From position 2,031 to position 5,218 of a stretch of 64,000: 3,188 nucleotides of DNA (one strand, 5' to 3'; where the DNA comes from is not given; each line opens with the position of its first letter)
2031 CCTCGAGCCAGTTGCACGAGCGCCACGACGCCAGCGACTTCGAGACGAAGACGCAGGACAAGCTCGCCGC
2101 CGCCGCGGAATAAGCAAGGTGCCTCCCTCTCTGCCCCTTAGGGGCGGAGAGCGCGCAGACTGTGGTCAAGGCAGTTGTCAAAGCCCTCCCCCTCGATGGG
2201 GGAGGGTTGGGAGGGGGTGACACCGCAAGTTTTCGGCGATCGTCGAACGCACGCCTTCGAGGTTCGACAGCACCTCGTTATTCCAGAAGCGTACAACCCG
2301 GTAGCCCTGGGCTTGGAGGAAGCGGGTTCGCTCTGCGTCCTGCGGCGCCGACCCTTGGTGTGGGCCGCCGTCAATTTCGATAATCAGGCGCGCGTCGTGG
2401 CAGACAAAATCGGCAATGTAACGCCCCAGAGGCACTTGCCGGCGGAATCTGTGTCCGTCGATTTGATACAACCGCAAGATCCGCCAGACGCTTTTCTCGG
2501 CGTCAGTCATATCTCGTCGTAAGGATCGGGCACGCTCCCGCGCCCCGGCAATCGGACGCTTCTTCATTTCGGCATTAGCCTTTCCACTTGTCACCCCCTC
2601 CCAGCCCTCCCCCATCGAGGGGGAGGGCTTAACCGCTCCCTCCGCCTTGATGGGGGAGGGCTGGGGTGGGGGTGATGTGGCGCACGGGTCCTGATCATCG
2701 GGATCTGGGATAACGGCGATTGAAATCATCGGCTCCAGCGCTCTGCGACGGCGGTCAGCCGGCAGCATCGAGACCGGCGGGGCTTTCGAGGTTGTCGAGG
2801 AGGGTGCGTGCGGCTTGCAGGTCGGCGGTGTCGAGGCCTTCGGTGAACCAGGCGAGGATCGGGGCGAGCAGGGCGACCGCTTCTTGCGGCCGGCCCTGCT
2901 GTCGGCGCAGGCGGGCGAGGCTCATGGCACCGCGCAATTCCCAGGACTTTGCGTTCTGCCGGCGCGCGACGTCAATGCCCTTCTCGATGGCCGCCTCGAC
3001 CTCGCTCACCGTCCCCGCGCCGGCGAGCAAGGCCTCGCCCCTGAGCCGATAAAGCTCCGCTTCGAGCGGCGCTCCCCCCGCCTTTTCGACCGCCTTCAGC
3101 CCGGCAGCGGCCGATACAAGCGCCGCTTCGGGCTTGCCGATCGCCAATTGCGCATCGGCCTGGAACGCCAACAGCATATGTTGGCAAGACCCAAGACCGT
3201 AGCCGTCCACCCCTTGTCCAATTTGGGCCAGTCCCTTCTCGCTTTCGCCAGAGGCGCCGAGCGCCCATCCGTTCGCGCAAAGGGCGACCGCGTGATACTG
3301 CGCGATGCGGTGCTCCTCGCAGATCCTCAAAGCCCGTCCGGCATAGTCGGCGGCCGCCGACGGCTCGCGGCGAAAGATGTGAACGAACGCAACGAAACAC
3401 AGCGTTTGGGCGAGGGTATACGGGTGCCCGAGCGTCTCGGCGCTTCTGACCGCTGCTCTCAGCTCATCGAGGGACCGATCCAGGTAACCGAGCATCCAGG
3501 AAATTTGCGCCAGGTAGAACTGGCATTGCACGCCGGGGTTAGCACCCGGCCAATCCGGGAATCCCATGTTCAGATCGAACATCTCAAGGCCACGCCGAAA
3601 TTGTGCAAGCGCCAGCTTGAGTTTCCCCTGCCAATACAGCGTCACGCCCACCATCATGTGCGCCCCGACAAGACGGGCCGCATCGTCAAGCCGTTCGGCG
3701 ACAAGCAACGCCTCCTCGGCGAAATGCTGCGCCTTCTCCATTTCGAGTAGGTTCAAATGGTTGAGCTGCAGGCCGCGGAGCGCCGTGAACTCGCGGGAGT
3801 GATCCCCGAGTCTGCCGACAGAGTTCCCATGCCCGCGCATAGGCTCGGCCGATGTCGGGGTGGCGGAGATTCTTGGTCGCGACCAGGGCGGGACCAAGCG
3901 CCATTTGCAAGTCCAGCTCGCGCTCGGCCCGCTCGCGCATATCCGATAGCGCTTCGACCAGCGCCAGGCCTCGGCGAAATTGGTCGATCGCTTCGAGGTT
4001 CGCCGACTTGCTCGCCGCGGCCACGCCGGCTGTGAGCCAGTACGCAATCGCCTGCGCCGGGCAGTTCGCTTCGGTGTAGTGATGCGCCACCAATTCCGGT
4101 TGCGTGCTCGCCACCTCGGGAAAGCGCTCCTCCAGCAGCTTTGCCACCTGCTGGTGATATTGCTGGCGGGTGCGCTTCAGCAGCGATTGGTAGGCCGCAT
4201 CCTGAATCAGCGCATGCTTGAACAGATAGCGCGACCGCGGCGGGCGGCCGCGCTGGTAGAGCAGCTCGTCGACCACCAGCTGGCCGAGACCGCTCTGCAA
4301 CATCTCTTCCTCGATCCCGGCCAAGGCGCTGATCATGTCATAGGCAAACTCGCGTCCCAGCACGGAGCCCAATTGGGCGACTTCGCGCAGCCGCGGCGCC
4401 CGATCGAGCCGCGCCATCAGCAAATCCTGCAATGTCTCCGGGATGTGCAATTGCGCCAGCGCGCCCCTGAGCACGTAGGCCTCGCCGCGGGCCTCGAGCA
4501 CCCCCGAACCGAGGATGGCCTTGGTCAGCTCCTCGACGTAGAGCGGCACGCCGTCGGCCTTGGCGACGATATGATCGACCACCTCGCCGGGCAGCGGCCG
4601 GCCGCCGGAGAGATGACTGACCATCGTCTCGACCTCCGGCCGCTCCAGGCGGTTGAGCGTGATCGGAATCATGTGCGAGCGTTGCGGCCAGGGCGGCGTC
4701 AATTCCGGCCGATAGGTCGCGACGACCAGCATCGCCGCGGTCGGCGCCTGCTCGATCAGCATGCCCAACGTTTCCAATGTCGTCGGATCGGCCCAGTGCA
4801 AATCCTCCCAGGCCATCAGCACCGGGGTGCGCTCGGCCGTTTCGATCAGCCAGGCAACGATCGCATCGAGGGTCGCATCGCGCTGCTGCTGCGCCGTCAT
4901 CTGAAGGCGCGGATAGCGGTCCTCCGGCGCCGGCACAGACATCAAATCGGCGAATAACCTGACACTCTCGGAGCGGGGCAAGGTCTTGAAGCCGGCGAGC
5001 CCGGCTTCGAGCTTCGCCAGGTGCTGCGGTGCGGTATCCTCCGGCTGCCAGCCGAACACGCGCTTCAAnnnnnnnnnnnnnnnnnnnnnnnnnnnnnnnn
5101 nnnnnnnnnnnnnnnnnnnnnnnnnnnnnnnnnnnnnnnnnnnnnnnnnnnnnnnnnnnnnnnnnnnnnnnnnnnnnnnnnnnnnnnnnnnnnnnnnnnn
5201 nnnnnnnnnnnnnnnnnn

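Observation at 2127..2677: DUF559 nuclease gene boxed in by 40/41-identical 41-nt inverted repeats (REP/RAYT-like or MITE-like unit)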

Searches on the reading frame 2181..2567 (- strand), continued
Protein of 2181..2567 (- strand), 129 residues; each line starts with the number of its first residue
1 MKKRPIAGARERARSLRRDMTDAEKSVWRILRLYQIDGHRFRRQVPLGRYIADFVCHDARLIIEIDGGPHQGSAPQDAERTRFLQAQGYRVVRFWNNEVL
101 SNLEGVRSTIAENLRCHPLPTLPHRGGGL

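Call 80: fold_search(model_id=the predicted structure, library=pdb)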
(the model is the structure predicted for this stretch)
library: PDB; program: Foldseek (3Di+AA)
matches with E <= 10: 359; with E <= 0.001: 3
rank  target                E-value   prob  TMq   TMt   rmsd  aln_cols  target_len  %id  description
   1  3hrl                  7.0e-07  1.00  0.64  0.87   2.0        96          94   40  Crystal structure of a putative endonuclease-like protein (ngo0050) from neisseria gonorrhoeae (released 2009-06-30)
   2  3r3p_B                1.6e-04  1.00  0.60  0.77   3.6        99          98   22  Homing Endonuclease I-Bth0305I Catalytic Domain (released 2011-10-05)
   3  3r3p_A                6.7e-04  1.00  0.58  0.75   3.3        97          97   21  Homing Endonuclease I-Bth0305I Catalytic Domain (released 2011-10-05)
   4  4oq2                  6.4e-03  0.99  0.39  0.19   7.3       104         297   22  5hmC specific restriction endonuclease PvuRTs1I (released 2014-03-12)
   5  9i05_Xv               7.8e-03  1.00  0.56  0.20   4.6       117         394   14  Cryo-EM structure of the large subunit of the mitochondrial ribosome from Toxoplasma gondii (released 2025-06-11)
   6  9i05_Xl               8.3e-03  0.99  0.45  0.17   6.0       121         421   14  Cryo-EM structure of the large subunit of the mitochondrial ribosome from Toxoplasma gondii (released 2025-06-11)
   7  9i05_Xi               1.1e-02  0.98  0.43  0.16   5.5       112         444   21  Cryo-EM structure of the large subunit of the mitochondrial ribosome from Toxoplasma gondii (released 2025-06-11)
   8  4oky                  1.1e-02  0.98  0.42  0.21   8.2       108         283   20  Crystal structure of PvuRts1I, a 5-hydroxymethylcytosine DNA restriction endonuclease (released 2014-09-10)
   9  9g6k_L9               1.8e-02  0.99  0.50  0.17   8.7       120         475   18  LSU structure derived from the LSU sample of the mitoribosome from T. gondii. (released 2024-12-11)
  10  4par_B                1.9e-02  0.99  0.45  0.21   6.7       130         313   18  The 5-Hydroxymethylcytosine-Specific Restriction Enzyme AbaSI in a Complex with Product-like DNA (released 2014-06-25)
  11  6z1p_AS               2.3e-02  1.00  0.52  0.11   4.3       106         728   15  Structure of the mitochondrial ribosome from Tetrahymena thermophila (released 2020-06-24)
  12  4par_A                2.7e-02  0.97  0.45  0.21   7.0       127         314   20  The 5-Hydroxymethylcytosine-Specific Restriction Enzyme AbaSI in a Complex with Product-like DNA (released 2014-06-25)
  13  9i05_Xr               3.0e-02  0.99  0.49  0.17   7.1       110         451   16  Cryo-EM structure of the large subunit of the mitochondrial ribosome from Toxoplasma gondii (released 2025-06-11)
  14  4par_C                3.0e-02  0.97  0.44  0.20   7.1       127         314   19  The 5-Hydroxymethylcytosine-Specific Restriction Enzyme AbaSI in a Complex with Product-like DNA (released 2014-06-25)
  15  9g6k_Lc               4.2e-02  0.91  0.43  0.15   6.5       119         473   16  LSU structure derived from the LSU sample of the mitoribosome from T. gondii. (released 2024-12-11)
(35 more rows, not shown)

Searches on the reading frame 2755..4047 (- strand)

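Call 6: search_protein_families(library=pfam, proteins=[window:2755-4047:-], max_evalue=0.01)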
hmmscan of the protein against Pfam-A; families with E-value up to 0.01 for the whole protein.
window:2755-4047:- (430 aa): 4 families
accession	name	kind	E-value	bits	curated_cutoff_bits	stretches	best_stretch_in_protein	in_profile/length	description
PF13424.12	TPR_12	-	5.8e-08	33.3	30.1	1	102-157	18-75/77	Tetratricopeptide repeat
PF13374.12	TPR_10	-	0.002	18.5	27.5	0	133-156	8-31/42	Tetratricopeptide repeat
PF00515.34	TPR_1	-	0.0051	17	27.8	0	130-155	4-29/34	Tetratricopeptide repeat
PF07719.23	TPR_2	-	0.0082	16.6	27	0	129-156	3-30/34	Tetratricopeptide repeat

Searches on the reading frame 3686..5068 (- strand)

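Call 6: search_protein_families(library=pfam, proteins=[window:3686-5068:-], max_evalue=0.01)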
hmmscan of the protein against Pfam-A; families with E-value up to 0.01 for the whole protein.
window:3686-5068:- (460 aa): 1 family
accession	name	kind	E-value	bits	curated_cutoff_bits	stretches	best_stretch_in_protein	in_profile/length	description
PF13191.12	AAA_16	-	0.0025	18.8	32.6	1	60-116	111-167/167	AAA ATPase domain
